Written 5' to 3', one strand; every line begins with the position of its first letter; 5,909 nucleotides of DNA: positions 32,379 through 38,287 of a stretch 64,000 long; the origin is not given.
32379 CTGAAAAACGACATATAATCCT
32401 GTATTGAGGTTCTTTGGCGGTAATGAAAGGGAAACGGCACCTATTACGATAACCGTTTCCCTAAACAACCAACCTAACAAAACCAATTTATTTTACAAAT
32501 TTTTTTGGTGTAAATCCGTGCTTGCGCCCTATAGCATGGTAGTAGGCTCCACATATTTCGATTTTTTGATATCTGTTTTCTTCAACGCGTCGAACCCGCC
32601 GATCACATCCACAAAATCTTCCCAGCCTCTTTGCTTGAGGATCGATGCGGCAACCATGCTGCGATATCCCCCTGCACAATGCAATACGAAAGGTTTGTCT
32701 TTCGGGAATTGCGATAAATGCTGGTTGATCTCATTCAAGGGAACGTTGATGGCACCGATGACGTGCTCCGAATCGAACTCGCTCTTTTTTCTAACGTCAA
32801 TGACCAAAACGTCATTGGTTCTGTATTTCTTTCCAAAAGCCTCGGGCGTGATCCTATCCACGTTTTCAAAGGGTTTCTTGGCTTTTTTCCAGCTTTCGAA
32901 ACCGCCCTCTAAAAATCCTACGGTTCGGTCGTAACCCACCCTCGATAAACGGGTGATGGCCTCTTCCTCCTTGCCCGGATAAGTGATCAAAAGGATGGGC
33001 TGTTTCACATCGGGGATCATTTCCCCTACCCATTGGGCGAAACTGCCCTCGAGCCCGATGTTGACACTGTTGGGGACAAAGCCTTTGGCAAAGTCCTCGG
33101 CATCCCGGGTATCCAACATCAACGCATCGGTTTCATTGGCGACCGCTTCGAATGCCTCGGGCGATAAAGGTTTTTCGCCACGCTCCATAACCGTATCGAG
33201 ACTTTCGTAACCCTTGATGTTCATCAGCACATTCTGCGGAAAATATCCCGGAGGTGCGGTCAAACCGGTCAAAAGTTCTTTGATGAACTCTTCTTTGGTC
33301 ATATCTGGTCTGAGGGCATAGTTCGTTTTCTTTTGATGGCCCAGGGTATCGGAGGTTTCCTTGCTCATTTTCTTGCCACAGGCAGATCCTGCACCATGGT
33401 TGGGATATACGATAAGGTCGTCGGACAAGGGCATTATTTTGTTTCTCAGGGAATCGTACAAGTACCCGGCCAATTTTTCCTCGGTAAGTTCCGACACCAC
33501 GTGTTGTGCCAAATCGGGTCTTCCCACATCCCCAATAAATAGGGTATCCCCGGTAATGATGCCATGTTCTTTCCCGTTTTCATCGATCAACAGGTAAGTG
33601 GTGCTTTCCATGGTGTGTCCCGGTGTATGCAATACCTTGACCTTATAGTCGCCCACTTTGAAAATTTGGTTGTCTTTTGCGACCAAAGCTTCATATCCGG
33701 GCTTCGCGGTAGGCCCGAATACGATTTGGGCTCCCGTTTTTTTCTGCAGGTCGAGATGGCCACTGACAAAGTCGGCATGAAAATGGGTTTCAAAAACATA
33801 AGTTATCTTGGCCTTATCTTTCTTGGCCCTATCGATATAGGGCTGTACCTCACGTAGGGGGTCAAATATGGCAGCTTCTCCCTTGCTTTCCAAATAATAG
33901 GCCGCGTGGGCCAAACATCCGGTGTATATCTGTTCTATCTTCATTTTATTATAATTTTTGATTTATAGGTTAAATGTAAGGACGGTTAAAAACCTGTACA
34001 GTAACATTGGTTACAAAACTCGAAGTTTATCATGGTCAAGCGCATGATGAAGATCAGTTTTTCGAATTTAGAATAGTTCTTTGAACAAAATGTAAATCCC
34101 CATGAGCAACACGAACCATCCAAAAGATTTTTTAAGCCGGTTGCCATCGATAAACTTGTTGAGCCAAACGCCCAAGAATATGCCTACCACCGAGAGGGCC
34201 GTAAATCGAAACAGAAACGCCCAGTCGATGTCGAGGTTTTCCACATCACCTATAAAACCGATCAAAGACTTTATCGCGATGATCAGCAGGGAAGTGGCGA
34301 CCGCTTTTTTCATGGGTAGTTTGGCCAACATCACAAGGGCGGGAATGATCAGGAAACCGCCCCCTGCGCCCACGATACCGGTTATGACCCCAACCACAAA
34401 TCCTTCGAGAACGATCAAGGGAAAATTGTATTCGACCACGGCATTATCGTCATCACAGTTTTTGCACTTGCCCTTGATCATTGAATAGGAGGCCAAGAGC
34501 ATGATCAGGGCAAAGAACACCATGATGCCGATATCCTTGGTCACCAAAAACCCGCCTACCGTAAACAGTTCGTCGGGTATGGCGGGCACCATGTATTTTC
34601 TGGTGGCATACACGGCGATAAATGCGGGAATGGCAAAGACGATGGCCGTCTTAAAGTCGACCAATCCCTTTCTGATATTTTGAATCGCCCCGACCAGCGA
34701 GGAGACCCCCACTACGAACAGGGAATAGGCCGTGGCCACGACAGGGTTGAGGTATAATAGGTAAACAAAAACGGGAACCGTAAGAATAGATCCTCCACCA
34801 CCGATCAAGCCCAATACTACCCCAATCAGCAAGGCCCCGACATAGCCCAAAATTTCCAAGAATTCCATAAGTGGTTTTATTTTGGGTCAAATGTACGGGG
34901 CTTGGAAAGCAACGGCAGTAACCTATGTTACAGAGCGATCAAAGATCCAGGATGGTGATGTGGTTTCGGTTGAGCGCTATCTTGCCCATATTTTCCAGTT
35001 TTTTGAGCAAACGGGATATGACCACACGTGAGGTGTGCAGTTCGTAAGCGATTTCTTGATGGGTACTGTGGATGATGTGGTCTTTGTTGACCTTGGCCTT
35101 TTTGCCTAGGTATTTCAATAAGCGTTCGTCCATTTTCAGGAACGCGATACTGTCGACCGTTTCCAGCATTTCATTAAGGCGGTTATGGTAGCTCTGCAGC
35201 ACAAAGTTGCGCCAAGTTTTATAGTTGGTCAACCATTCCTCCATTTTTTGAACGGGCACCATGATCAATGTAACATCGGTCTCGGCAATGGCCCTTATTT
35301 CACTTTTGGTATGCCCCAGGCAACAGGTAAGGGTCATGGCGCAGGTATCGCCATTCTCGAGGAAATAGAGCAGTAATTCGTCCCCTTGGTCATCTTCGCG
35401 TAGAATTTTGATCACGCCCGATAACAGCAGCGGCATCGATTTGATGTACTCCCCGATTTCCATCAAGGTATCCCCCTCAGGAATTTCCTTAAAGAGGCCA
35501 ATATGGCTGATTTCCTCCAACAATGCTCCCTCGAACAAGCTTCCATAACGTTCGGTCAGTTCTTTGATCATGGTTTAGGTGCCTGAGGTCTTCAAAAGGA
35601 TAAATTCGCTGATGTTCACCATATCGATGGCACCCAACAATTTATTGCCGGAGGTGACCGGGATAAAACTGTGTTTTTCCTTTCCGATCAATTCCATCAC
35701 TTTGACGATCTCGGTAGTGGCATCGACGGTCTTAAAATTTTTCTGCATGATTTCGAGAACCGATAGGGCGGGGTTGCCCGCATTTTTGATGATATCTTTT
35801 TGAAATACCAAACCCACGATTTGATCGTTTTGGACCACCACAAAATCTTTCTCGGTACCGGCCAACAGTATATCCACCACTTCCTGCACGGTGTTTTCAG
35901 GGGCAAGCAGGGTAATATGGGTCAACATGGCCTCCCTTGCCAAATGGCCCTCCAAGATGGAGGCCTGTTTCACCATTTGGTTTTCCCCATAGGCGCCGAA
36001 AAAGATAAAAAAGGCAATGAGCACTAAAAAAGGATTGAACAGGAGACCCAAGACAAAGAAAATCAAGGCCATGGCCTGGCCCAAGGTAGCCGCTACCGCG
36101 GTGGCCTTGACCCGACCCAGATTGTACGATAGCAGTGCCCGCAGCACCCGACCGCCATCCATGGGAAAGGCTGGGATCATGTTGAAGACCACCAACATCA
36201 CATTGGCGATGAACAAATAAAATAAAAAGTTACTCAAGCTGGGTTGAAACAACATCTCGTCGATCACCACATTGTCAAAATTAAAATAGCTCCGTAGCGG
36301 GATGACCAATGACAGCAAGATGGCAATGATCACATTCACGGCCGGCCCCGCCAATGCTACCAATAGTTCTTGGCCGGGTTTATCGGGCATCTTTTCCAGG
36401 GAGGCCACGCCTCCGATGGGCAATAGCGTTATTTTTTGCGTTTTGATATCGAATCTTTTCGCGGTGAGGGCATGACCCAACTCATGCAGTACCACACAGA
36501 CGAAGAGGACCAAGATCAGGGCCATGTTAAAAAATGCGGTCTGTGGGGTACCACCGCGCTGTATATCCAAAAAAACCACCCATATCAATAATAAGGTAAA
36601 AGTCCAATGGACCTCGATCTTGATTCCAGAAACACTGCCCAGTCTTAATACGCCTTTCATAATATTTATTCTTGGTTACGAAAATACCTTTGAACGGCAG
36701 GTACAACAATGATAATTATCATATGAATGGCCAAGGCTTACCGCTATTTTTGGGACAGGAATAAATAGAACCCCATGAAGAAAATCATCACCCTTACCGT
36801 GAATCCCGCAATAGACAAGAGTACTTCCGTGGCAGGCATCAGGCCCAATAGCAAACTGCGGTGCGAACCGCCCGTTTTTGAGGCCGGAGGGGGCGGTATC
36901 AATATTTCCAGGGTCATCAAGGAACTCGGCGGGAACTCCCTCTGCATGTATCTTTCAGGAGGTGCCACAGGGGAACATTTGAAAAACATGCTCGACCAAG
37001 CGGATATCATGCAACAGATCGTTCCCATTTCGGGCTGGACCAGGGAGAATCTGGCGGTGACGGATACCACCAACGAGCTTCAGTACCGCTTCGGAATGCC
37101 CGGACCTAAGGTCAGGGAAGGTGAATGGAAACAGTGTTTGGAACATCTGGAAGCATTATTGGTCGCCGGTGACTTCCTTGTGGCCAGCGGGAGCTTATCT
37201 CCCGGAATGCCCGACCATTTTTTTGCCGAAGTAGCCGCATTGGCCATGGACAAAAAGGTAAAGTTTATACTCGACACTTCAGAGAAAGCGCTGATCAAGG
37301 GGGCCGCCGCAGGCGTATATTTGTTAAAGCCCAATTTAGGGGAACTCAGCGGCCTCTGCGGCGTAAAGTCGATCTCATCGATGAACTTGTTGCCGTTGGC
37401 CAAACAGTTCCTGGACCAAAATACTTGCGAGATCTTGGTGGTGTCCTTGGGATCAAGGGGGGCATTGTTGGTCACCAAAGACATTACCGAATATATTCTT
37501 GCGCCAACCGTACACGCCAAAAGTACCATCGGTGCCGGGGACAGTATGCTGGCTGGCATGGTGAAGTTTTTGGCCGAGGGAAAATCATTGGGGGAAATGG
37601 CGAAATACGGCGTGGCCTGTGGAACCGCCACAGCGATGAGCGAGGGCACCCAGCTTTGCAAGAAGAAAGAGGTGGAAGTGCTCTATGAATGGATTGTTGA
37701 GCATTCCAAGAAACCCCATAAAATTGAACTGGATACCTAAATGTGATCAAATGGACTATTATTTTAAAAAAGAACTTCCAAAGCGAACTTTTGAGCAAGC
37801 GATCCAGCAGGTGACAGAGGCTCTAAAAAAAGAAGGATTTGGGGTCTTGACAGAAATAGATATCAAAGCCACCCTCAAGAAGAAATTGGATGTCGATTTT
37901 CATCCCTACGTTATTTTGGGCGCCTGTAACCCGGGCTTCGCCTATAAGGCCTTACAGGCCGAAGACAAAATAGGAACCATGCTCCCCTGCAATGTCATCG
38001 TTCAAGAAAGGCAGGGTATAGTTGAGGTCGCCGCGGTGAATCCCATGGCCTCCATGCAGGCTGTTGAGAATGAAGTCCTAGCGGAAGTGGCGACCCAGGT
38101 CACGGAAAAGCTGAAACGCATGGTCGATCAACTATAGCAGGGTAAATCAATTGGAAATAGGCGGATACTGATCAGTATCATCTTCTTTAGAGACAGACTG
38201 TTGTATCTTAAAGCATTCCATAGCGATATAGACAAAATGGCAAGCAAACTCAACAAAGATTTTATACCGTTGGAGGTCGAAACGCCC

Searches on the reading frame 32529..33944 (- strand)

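Call 12: search_protein_families(library=pfam, proteins=[window:32529-33944:-], max_evalue=0.001)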
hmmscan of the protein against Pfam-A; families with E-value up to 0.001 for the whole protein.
window:32529-33944:- (471 aa): 2 families
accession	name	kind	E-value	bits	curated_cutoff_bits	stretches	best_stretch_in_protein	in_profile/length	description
PF00581.25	Rhodanese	-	7.1e-32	110.3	22.2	2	367-456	2-101/102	Rhodanese-like domain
PF00753.33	Lactamase_B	-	6.8e-11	42.9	22.7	1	9-145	2-161/196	Metallo-beta-lactamase superfamily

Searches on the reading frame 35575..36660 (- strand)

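Call 13: search_protein_families(library=pfam, proteins=[window:35575-36660:-], max_evalue=0.001)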
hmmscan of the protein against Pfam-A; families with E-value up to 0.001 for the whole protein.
window:35575-36660:- (361 aa): 2 families
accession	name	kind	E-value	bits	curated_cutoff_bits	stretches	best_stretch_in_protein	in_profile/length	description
PF02163.28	Peptidase_M50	-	2.5e-26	92.8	27.2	1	48-200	2-220/221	Peptidase family M50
PF00571.33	CBS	-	2.4e-11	44.2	24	1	303-354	3-55/57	CBS domain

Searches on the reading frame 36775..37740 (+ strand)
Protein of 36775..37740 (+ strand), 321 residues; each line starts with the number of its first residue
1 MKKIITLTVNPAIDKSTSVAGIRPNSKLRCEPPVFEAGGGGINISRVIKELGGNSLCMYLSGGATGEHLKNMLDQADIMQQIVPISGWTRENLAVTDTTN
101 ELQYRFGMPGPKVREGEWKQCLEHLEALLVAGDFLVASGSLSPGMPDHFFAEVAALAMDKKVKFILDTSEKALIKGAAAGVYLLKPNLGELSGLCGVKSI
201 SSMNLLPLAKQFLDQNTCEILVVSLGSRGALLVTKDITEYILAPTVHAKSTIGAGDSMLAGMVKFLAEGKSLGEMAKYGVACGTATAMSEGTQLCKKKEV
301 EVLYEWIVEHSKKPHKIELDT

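Call 13: search_protein_families(library=pfam, proteins=[window:36775-37740:+], max_evalue=0.001)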
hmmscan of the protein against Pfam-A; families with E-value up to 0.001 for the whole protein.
window:36775-37740:+ (321 aa): 2 families
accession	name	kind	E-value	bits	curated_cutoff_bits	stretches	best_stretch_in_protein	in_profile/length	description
PF00294.29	PfkB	-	2e-46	159.1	25.8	1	13-297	15-300/302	pfkB family carbohydrate kinase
PF08543.17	Phos_pyr_kin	-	0.00073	19.4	27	0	164-277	103-222/246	Phosphomethylpyrimidine kinase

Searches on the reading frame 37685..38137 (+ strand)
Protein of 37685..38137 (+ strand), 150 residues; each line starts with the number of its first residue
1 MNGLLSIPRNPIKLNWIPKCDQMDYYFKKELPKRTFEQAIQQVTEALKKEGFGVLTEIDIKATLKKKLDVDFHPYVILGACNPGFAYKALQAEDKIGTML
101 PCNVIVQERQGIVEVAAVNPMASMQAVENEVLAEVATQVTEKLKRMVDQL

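Call 13: search_protein_families(library=pfam, proteins=[window:37685-38137:+], max_evalue=0.001)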
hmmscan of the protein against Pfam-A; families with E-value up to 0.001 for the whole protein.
window:37685-38137:+ (150 aa): 1 family
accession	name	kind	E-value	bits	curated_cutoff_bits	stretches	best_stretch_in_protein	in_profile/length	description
PF03625.19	DUF302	-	4.8e-25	87.7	23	1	58-120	1-63/63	Domain of unknown function DUF302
